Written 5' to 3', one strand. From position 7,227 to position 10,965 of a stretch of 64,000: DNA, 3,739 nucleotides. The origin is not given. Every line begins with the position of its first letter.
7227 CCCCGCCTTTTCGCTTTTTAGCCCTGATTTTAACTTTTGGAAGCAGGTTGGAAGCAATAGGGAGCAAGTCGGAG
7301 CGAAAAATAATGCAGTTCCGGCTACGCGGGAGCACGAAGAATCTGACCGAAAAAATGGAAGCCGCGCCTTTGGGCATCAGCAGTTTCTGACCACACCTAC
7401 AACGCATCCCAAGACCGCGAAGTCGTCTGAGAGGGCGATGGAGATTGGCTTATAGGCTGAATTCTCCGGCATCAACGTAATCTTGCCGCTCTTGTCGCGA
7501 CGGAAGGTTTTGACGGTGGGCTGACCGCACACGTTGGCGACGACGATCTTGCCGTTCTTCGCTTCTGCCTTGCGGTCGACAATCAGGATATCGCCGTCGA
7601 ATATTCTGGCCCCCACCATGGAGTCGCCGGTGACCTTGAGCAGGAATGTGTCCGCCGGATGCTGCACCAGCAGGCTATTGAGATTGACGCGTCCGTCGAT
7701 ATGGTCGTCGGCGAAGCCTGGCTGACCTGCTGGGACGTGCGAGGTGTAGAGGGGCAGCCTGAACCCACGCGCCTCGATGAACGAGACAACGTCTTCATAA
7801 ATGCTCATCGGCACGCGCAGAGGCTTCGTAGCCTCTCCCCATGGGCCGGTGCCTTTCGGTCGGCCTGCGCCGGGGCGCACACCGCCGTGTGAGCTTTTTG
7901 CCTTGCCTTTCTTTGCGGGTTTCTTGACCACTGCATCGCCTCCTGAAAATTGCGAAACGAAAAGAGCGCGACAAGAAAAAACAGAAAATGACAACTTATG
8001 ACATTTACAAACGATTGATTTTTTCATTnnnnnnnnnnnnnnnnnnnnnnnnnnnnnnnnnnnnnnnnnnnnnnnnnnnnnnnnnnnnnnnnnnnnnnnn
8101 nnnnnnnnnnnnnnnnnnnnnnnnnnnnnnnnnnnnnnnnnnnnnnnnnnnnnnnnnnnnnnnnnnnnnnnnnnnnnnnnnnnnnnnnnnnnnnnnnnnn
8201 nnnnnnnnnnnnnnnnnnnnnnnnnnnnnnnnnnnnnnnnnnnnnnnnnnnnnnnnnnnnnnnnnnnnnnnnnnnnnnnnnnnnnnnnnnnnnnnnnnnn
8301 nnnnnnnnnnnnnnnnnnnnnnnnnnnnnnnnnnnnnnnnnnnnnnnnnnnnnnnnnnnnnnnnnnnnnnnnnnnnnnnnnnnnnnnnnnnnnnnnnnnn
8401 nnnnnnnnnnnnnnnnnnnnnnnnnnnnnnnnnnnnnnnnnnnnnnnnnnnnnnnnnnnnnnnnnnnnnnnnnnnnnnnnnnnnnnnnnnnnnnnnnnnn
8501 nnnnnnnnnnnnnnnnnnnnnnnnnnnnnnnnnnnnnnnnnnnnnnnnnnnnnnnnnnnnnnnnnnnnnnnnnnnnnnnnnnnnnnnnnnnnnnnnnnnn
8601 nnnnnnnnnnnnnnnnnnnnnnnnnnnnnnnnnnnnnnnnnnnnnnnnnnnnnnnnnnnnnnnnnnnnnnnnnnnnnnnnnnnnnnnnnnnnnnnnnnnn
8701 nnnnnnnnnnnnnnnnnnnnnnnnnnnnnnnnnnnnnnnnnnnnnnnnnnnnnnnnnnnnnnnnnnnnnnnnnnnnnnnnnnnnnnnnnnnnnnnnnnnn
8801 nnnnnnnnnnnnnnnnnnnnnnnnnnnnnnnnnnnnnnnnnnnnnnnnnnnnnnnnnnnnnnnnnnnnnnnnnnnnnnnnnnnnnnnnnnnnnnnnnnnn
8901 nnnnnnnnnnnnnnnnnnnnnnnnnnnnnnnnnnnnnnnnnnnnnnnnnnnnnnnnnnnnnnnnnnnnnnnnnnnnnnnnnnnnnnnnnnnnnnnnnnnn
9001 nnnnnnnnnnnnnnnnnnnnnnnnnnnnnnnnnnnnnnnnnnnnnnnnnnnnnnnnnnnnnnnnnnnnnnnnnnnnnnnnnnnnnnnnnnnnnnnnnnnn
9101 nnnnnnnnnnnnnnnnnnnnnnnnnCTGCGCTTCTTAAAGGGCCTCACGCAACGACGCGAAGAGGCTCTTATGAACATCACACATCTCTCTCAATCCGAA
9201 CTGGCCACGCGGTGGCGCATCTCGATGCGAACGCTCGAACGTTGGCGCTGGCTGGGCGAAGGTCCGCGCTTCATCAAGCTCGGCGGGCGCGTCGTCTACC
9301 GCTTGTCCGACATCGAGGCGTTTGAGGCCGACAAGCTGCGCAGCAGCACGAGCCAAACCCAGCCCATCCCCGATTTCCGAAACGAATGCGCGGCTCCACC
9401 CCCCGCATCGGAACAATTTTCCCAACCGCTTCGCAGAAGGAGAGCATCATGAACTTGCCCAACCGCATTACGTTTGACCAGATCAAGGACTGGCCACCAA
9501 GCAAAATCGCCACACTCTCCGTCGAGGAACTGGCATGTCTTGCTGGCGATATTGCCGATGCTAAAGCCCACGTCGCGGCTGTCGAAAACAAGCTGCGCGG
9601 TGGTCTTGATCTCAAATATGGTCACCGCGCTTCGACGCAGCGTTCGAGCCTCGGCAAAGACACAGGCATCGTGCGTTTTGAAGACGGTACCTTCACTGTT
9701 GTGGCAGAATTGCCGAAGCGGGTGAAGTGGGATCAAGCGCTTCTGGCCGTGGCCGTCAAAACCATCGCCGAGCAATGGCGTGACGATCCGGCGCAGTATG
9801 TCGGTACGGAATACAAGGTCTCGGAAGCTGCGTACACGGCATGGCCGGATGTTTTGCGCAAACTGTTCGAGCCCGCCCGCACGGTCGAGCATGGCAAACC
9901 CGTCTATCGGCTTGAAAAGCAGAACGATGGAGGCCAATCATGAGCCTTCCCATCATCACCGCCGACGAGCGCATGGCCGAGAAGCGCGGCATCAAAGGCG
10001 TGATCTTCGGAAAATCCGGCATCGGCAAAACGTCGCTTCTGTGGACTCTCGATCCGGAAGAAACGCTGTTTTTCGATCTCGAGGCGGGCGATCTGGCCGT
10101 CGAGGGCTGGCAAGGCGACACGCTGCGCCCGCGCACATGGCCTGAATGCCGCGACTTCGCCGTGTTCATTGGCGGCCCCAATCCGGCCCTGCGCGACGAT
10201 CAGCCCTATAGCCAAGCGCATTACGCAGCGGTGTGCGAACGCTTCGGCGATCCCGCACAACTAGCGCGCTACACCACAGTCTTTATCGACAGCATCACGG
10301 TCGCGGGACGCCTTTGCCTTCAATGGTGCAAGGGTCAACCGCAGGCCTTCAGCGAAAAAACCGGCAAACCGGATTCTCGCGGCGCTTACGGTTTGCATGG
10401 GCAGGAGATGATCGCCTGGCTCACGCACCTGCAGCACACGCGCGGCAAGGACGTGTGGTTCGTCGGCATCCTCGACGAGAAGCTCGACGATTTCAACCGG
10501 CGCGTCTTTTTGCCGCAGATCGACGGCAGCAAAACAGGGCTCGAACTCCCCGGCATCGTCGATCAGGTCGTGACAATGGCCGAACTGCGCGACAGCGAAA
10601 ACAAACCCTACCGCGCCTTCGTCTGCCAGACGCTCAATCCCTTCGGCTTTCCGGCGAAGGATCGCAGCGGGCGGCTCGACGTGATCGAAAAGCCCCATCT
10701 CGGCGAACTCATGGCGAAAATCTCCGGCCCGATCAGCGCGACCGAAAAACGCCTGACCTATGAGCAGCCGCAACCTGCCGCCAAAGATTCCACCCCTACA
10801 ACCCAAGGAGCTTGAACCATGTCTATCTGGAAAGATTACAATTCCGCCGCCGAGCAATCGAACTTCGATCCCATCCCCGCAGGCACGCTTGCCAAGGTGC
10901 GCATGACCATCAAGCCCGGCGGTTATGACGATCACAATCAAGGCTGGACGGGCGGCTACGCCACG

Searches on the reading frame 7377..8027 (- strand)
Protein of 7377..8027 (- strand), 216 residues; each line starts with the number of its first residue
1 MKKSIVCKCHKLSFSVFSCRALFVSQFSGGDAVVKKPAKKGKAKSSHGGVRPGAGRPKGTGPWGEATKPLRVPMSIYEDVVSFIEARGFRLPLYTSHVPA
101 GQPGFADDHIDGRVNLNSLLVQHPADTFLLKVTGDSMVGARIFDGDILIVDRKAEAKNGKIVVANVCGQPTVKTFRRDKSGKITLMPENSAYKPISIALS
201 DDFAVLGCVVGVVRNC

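Call 92: search_protein_families(library=phrogs, proteins=[window:7377-8027:-], max_evalue=0.001)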
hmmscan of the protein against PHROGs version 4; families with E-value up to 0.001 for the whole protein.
window:7377-8027:- (216 aa): 5 families
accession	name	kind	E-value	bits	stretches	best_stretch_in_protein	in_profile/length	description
phrog_811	-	DNA, RNA and nucleotide metabolism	2e-35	122.3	1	89-215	10-134/140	UmuD-like protein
phrog_4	-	transcription regulation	3.9e-23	83.1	1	82-214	205-337/400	transcriptional repressor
phrog_8558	-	unknown function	7.5e-14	53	1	119-210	12-105/114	-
phrog_10470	-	DNA, RNA and nucleotide metabolism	1.6e-09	38.4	1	138-214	2-76/79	UmuD-like protein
phrog_6201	-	transcription regulation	5.6e-08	33.7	1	123-213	24-115/121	CI-like repressor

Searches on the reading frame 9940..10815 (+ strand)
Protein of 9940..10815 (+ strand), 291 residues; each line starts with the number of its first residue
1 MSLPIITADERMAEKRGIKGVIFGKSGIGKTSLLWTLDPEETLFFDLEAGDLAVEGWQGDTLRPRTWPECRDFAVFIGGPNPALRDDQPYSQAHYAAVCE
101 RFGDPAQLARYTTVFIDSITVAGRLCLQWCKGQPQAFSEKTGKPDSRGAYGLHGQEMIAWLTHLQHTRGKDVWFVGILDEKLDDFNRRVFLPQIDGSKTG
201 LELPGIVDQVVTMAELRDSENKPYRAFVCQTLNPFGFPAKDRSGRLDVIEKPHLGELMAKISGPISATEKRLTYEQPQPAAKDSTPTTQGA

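Call 92: search_protein_families(library=phrogs, proteins=[window:9940-10815:+], max_evalue=0.001)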
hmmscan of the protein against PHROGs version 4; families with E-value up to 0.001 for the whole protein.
window:9940-10815:+ (291 aa): 2 families
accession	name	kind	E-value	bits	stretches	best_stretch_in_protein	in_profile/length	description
phrog_124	-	DNA, RNA and nucleotide metabolism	3.4e-46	159.4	1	1-282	27-278/382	Sak4-like ssDNA annealing protein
phrog_32843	-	unknown function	4.3e-24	85.6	1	187-264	1-78/90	-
